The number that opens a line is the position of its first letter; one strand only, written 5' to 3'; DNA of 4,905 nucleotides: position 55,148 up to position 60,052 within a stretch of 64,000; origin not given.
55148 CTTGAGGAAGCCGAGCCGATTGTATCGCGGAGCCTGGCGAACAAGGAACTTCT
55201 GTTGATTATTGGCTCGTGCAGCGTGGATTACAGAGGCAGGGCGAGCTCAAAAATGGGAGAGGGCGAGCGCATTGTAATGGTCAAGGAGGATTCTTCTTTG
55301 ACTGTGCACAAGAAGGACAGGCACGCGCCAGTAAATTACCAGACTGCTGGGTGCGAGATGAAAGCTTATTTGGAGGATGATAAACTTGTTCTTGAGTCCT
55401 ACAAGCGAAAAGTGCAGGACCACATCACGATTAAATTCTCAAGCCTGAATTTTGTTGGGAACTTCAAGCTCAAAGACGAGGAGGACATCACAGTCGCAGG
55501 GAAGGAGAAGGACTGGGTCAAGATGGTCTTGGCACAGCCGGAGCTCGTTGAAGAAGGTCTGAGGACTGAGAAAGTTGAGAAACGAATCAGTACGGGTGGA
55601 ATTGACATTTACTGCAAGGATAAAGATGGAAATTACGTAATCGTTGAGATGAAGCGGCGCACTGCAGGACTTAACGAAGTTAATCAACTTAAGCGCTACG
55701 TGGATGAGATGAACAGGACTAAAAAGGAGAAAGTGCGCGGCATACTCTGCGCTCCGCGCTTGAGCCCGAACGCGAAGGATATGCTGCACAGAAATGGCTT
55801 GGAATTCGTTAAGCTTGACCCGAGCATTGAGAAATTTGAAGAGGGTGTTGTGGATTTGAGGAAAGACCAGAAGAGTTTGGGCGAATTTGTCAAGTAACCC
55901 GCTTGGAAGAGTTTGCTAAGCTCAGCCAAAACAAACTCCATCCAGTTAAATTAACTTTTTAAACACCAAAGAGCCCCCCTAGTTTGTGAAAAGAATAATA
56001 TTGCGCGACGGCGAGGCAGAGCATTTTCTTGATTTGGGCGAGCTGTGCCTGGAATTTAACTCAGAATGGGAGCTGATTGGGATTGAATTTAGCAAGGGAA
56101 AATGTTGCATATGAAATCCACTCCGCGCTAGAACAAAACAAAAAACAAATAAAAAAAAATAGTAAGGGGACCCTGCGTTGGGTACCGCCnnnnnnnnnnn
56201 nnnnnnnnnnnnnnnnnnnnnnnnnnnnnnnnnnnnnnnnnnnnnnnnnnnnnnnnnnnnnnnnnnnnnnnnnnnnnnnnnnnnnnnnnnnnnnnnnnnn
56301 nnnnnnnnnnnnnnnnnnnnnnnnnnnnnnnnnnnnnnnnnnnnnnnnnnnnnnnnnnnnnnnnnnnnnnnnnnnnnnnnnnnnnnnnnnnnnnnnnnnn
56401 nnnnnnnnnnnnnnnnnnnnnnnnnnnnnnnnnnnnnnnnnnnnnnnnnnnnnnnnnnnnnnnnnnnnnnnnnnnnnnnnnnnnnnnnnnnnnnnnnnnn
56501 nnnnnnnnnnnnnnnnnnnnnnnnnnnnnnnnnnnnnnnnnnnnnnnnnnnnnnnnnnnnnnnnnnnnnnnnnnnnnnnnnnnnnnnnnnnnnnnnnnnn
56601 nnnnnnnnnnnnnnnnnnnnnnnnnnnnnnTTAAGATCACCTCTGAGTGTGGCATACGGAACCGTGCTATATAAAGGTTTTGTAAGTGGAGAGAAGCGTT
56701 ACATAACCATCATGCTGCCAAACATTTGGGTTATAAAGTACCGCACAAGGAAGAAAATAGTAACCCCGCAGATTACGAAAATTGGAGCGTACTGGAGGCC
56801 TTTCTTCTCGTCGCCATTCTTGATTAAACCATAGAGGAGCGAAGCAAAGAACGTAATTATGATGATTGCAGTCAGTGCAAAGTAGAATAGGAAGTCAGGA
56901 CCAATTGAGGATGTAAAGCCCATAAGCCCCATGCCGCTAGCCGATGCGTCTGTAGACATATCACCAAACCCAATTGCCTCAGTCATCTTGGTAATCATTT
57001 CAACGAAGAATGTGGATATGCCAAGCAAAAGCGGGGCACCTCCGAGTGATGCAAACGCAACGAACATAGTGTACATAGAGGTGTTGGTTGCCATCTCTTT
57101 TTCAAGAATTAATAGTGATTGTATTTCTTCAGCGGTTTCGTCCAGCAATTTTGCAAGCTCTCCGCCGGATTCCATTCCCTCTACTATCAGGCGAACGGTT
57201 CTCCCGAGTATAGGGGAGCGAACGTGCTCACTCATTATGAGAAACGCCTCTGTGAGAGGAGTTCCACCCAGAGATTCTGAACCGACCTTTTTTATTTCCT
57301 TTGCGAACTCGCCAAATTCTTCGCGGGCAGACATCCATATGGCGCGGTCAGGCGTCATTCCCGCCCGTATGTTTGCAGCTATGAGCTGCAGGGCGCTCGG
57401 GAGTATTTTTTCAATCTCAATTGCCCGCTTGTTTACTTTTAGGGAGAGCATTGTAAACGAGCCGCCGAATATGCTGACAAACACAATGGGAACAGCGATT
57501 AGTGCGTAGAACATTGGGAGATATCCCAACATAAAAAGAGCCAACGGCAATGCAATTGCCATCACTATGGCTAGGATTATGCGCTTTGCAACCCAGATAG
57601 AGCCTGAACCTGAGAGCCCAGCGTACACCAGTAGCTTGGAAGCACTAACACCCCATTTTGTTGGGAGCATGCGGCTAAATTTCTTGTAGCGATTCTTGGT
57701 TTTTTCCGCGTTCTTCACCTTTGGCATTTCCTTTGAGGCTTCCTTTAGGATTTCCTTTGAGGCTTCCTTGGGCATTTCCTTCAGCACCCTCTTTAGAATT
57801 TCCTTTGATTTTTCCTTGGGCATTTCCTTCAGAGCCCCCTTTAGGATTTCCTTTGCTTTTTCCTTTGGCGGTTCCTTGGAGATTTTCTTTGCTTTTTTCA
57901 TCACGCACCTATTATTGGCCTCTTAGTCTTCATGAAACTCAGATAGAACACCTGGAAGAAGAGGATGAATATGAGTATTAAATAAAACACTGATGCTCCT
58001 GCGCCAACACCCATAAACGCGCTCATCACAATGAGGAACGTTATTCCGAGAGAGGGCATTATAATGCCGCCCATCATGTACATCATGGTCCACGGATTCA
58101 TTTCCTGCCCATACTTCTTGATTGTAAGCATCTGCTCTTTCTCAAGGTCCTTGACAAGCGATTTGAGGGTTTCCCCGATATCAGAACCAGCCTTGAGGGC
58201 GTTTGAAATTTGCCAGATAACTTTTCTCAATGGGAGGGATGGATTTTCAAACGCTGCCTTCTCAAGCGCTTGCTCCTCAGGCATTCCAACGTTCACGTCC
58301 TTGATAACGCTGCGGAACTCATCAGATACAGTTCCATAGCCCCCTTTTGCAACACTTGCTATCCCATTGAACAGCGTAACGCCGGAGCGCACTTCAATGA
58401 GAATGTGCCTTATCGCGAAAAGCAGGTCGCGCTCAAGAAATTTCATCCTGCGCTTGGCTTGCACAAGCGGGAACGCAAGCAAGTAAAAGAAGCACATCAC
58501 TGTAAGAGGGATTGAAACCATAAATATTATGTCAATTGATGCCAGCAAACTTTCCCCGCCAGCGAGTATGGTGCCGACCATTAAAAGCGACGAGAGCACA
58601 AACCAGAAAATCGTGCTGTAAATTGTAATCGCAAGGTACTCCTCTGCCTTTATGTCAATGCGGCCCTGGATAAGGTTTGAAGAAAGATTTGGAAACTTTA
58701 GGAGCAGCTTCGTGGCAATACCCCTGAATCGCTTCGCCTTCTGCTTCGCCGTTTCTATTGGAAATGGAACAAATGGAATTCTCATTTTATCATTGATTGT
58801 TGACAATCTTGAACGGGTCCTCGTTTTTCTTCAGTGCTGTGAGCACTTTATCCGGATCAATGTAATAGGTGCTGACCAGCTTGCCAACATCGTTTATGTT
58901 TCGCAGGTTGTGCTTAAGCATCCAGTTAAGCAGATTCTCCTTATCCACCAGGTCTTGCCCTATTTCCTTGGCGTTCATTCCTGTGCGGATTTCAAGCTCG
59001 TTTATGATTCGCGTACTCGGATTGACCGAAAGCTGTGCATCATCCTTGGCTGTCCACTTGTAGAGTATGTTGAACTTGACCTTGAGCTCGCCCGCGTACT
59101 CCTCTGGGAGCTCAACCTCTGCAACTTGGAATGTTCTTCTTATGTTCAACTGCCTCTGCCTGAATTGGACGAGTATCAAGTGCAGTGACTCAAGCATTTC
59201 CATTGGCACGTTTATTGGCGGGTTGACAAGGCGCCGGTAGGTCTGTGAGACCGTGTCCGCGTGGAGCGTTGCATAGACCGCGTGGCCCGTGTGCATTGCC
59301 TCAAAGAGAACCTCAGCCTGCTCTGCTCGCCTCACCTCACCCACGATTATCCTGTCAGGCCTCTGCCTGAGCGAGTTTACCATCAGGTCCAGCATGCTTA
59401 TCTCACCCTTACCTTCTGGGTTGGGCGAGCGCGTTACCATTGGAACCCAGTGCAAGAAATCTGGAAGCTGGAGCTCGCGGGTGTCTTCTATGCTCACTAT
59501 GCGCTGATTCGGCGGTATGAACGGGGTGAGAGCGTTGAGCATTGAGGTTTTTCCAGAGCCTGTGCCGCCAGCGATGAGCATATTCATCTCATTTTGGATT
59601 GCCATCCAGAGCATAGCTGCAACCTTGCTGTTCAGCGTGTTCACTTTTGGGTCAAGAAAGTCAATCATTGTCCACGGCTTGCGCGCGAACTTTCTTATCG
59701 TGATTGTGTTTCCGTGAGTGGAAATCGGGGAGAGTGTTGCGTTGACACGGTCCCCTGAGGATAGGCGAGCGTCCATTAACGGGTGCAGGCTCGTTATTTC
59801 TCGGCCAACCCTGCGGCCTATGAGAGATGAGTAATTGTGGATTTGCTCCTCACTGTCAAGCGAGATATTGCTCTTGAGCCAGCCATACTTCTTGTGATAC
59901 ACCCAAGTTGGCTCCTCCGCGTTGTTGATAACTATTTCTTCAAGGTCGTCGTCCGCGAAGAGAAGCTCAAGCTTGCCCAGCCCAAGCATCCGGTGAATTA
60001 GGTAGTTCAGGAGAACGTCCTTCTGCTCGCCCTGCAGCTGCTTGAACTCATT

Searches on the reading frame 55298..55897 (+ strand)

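Call 56: search_protein_families(library=pfam, proteins=[window:55298-55897:+], max_evalue=0.0001)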
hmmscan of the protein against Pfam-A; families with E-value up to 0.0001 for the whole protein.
window:55298-55897:+ (199 aa): 2 families
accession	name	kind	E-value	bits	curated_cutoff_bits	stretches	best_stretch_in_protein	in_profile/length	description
PF01939.22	NucS_C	-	1.3e-31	109.5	24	1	70-179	2-112/124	Endonuclease NucS C-terminal domain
PF21003.3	NucS_N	-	5.9e-08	33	23.9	1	2-63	39-100/100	Endonuclease NucS N-terminal PH-like domain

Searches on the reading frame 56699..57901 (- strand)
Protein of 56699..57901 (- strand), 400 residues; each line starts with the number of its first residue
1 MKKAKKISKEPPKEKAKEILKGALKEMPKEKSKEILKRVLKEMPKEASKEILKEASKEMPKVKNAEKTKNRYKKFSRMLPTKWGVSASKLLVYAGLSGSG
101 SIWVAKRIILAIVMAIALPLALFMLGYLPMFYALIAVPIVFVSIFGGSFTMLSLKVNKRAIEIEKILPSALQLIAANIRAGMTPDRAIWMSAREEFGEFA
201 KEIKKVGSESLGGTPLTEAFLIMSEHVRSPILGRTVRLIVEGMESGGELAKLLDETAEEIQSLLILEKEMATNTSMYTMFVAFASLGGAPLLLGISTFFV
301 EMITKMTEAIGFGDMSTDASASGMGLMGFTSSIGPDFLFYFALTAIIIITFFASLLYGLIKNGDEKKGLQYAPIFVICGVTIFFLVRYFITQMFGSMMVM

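Call 56: search_protein_families(library=pfam, proteins=[window:56699-57901:-], max_evalue=0.0001)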
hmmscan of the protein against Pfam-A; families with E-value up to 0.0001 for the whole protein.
window:56699-57901:- (400 aa): 1 family
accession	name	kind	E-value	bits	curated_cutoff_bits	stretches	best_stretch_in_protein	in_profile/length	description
PF00482.28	T2SSF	-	1.2e-13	51.6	25.2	1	171-294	2-122/125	Type II secretion system (T2SS), protein F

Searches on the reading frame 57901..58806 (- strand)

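Call 56: search_protein_families(library=pfam, proteins=[window:57901-58806:-], max_evalue=0.0001)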
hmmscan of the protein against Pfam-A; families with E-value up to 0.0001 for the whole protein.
window:57901-58806:- (301 aa): 1 family
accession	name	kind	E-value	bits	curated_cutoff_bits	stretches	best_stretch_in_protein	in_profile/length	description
PF00482.28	T2SSF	-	1.9e-16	60.6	25.2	1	132-255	2-122/125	Type II secretion system (T2SS), protein F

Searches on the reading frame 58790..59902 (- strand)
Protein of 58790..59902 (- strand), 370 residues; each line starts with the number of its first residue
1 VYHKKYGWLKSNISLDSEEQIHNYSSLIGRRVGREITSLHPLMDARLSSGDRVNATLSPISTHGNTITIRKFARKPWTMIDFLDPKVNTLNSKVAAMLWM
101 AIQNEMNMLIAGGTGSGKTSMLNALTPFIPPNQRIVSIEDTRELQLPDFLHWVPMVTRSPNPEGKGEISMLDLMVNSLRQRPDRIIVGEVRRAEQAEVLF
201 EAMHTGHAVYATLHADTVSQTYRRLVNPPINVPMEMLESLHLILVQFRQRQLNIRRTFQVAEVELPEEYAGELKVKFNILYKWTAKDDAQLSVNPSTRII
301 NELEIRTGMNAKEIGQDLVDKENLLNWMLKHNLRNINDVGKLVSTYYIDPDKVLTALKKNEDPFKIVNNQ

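Call 57: search_protein_families(library=pfam, proteins=[window:58790-59902:-], max_evalue=0.0001)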
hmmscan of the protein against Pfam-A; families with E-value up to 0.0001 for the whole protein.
window:58790-59902:- (370 aa): 1 family
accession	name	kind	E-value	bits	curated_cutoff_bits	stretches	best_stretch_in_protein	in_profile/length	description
PF00437.27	T2SSE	-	1.5e-37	129.6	24.9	1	36-246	66-275/370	Type II/IV secretion system protein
